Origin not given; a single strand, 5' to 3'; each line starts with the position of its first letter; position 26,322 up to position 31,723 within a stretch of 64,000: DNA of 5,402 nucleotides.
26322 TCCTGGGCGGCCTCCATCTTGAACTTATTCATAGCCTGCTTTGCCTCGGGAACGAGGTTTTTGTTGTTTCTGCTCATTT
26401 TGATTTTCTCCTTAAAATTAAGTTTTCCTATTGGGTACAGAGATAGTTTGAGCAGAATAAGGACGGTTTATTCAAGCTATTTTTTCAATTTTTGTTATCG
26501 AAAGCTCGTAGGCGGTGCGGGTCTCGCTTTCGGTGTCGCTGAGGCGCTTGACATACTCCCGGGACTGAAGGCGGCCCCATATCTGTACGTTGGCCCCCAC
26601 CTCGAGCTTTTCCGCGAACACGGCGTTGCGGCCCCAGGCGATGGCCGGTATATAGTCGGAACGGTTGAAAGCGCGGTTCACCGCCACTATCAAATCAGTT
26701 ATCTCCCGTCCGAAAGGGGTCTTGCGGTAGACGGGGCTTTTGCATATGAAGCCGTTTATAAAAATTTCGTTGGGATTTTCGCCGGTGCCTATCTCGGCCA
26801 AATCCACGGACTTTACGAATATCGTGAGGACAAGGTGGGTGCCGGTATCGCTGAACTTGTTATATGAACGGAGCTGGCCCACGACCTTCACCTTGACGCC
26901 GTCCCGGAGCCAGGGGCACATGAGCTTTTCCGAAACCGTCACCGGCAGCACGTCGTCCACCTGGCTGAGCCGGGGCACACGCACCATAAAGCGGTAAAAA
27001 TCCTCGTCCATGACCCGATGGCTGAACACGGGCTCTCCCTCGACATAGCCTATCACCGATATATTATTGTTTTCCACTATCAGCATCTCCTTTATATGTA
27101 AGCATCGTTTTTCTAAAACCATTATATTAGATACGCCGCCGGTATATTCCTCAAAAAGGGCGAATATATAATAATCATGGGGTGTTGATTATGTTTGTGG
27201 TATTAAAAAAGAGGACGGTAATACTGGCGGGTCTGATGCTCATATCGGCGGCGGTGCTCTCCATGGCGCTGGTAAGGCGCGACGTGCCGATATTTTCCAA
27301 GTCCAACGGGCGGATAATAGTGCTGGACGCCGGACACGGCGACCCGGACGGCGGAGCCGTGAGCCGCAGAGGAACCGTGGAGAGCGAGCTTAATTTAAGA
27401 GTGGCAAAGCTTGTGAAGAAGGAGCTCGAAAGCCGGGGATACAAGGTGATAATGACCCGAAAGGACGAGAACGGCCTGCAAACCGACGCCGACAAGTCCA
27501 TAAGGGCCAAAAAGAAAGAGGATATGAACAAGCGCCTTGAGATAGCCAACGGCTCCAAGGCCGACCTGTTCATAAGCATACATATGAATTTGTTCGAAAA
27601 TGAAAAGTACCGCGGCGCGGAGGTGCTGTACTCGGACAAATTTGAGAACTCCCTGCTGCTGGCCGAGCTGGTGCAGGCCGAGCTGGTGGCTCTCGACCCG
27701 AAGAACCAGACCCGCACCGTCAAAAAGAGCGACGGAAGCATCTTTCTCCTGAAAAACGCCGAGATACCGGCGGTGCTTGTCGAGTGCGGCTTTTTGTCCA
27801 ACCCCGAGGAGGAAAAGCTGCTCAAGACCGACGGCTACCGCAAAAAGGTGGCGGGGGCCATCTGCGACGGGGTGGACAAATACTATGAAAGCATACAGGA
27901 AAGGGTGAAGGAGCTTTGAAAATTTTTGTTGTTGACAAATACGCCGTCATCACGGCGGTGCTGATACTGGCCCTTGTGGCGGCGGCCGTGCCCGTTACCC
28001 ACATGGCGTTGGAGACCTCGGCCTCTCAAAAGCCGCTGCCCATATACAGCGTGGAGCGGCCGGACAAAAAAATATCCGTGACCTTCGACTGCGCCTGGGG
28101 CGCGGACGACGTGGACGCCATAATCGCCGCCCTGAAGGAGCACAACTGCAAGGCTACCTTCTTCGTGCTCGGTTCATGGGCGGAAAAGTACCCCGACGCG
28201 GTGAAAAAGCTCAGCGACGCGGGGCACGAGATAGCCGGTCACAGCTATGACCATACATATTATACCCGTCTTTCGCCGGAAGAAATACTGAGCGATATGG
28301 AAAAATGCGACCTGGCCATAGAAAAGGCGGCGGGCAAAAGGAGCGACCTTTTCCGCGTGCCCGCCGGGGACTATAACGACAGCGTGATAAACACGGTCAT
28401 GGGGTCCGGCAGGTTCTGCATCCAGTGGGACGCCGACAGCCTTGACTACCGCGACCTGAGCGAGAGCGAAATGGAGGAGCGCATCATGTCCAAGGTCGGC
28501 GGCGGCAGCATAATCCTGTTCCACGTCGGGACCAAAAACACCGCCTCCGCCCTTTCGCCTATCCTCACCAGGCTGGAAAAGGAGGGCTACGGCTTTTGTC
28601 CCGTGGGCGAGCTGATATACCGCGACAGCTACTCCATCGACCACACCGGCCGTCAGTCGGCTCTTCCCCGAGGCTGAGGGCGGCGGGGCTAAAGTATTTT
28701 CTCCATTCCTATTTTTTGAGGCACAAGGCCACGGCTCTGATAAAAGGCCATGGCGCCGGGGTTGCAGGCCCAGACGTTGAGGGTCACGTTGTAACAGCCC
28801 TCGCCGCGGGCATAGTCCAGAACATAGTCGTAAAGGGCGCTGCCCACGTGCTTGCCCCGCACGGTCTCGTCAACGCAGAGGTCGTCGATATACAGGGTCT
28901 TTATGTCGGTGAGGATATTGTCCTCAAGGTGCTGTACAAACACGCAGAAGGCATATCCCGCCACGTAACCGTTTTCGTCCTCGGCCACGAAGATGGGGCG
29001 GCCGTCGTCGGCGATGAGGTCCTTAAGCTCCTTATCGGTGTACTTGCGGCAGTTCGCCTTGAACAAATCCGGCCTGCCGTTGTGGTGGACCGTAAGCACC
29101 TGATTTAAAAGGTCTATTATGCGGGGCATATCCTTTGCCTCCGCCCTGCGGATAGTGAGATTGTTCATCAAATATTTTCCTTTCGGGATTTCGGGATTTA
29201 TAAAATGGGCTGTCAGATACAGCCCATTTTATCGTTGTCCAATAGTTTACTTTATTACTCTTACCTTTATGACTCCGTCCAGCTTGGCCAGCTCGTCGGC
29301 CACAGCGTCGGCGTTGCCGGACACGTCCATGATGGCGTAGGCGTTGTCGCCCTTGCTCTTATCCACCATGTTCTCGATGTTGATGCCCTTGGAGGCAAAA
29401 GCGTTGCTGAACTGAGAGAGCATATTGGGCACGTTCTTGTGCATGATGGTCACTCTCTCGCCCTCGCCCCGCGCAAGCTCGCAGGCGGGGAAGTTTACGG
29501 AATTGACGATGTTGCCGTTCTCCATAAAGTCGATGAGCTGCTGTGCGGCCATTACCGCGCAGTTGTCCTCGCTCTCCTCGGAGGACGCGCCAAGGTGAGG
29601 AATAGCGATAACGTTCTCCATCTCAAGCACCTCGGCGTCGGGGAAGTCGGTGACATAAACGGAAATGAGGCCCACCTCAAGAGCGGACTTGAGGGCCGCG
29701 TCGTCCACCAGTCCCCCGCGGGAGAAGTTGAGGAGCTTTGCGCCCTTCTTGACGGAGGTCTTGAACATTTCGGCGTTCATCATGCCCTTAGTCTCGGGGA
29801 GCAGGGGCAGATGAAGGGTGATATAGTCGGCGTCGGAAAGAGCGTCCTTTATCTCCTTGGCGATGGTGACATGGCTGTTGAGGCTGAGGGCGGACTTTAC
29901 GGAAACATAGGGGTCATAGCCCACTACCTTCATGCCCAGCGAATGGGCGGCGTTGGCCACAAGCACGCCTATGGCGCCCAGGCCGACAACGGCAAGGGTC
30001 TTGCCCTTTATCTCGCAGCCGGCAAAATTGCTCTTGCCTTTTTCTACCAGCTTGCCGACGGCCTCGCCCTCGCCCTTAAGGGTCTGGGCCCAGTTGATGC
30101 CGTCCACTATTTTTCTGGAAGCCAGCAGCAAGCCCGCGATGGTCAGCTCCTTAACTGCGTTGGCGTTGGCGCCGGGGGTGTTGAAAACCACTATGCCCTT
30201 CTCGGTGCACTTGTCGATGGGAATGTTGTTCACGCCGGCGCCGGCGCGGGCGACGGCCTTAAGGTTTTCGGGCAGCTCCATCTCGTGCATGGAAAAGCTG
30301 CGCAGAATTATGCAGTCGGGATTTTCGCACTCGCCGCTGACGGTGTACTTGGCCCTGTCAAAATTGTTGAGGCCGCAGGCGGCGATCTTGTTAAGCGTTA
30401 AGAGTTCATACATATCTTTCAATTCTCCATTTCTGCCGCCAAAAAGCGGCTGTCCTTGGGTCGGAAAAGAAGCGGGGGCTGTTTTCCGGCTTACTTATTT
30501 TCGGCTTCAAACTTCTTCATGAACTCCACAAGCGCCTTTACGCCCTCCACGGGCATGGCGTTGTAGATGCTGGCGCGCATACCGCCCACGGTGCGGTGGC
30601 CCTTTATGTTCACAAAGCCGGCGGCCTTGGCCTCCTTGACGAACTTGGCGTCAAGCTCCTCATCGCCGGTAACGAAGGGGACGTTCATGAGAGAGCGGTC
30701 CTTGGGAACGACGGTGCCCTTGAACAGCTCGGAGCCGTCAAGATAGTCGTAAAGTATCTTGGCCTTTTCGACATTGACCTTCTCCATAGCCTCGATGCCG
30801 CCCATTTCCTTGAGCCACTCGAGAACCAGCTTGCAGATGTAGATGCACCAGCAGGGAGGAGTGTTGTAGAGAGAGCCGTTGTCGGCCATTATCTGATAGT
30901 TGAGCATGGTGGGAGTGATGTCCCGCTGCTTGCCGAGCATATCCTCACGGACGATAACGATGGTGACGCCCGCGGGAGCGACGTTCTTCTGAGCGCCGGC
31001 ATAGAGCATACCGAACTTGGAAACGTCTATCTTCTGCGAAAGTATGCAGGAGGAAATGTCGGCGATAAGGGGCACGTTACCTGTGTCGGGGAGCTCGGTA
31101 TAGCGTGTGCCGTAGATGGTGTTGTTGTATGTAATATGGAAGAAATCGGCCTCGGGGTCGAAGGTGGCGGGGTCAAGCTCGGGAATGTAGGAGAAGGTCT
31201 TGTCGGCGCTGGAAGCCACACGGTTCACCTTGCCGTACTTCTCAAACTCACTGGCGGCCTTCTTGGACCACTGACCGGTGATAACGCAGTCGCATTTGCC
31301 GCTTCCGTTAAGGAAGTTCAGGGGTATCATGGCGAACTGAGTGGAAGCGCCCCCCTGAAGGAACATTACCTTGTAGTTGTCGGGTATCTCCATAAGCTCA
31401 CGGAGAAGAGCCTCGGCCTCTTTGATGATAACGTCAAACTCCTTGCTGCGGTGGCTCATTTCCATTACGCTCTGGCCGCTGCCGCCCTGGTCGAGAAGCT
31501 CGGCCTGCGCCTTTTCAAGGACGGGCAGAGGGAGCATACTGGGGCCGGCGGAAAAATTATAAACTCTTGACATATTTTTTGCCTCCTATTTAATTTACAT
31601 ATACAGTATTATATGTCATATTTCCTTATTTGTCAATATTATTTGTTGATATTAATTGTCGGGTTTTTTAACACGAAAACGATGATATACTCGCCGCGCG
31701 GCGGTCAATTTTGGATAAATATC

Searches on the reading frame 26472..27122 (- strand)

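Call 51: search_protein_families(library=pfam, proteins=[window:26472-27122:-])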
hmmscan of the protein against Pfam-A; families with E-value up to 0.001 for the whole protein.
window:26472-27122:- (216 aa): 1 family
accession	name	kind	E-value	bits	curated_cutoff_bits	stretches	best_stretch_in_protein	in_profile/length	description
PF00436.31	SSB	-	7.9e-18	64.9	26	1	118-213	2-102/104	Single-strand binding protein family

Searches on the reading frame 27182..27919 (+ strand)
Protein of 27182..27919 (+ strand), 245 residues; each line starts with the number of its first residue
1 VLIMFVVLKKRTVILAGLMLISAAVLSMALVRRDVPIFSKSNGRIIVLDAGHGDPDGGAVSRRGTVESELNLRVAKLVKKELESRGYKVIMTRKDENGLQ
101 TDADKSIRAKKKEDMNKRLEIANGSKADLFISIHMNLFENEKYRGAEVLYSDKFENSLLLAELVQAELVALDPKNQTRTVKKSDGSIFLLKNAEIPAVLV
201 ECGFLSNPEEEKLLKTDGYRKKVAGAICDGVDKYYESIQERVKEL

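Call 51: search_protein_families(library=pfam, proteins=[window:27182-27919:+])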
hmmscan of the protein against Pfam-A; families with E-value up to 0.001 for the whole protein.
window:27182-27919:+ (245 aa): 1 family
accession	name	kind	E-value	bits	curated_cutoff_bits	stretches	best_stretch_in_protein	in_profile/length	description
PF01520.23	Amidase_3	-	2.1e-50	171.6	27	1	46-232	1-173/174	N-acetylmuramoyl-L-alanine amidase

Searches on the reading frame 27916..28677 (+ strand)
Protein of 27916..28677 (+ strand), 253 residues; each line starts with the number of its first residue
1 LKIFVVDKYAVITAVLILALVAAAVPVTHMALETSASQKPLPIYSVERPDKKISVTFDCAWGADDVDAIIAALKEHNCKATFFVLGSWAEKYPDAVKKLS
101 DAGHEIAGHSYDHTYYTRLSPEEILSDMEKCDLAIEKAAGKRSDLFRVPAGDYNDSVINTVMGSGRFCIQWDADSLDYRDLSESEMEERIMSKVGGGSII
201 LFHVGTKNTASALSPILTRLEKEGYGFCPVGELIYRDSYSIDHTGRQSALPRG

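Call 51: search_protein_families(library=pfam, proteins=[window:27916-28677:+])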
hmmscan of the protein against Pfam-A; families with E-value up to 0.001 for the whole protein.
window:27916-28677:+ (253 aa): 1 family
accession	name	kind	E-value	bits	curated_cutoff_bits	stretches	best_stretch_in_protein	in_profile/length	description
PF01522.26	Polysacc_deac_1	-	1.4e-34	119.2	23.1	1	47-160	3-115/124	Polysaccharide deacetylase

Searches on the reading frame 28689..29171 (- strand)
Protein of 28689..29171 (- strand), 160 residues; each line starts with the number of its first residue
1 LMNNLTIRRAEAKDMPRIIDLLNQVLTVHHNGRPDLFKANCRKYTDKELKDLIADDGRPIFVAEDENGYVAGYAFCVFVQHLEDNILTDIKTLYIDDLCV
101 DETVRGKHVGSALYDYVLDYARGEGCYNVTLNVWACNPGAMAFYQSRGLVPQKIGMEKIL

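Call 51: search_protein_families(library=pfam, proteins=[window:28689-29171:-])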
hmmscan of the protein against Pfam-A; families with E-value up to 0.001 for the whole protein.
window:28689-29171:- (160 aa): 5 families
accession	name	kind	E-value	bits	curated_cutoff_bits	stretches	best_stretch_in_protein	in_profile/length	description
PF00583.31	Acetyltransf_1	-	1.9e-18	67.2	20.7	1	45-148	20-115/116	Acetyltransferase (GNAT) family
PF13508.13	Acetyltransf_7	-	3.5e-11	43.7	27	1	59-148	4-81/84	Acetyltransferase (GNAT) domain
PF13673.13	Acetyltransf_10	-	3.4e-06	27.5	23.6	1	43-149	15-107/128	Acetyltransferase (GNAT) domain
PF13527.13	Acetyltransf_9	-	6.7e-06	26.6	25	1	6-128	1-108/127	Acetyltransferase (GNAT) domain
PF14542.12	Acetyltransf_CG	-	0.00064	20.2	30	1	91-125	23-57/80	GCN5-related N-acetyl-transferase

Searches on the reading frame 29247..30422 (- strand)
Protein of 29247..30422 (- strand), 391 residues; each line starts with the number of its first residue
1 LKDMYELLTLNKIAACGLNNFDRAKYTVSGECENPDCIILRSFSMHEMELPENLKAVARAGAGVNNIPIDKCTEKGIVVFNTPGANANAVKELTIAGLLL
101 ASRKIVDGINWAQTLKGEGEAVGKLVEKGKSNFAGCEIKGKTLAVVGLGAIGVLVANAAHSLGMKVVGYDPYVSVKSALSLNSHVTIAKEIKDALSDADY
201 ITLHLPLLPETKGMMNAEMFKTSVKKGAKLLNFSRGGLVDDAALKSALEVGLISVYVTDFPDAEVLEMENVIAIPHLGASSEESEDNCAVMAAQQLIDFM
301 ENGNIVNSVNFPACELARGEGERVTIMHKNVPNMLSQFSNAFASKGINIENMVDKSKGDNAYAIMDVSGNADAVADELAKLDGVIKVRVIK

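Call 51: search_protein_families(library=pfam, proteins=[window:29247-30422:-])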
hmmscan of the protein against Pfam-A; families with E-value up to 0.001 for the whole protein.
window:29247-30422:- (391 aa): 5 families
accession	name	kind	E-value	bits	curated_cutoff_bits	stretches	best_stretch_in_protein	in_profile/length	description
PF02826.25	2-Hacid_dh_C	-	7.2e-36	123.7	25.1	1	103-278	9-178/178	D-isomer specific 2-hydroxyacid dehydrogenase, NAD binding domain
PF00389.36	2-Hacid_dh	-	1.7e-19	70.3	24.6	1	50-310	59-134/134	D-isomer specific 2-hydroxyacid dehydrogenase, catalytic domain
PF22629.2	ACT_AHAS_ss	-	3.8e-06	27.4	27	1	326-386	3-67/67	AHAS small subunit-like ACT domain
PF03446.21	NAD_binding_2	-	6.4e-05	23.5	21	1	143-234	2-93/161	NAD binding domain of 6-phosphogluconate dehydrogenase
PF07991.19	KARI_N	-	0.00064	19.8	20.6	0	138-246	2-106/165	Acetohydroxy acid isomeroreductase, NADPH-binding domain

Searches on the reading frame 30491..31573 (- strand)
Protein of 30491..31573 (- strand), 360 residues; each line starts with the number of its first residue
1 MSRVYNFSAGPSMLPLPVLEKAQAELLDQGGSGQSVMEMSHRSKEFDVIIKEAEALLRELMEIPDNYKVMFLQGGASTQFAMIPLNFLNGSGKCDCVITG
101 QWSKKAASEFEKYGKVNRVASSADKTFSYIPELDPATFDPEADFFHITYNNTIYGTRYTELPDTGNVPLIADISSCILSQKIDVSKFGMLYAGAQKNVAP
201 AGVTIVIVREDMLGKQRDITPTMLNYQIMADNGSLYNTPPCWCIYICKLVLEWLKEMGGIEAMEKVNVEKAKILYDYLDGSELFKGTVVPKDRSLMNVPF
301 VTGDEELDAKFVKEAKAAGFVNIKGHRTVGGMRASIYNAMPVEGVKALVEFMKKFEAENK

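Call 51: search_protein_families(library=pfam, proteins=[window:30491-31573:-])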
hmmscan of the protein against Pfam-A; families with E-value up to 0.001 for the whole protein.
window:30491-31573:- (360 aa): 1 family
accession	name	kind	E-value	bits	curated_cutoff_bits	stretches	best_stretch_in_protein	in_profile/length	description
PF00266.25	Aminotran_5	-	3.7e-46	158.2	21.5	1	4-348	1-371/371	Aminotransferase class-V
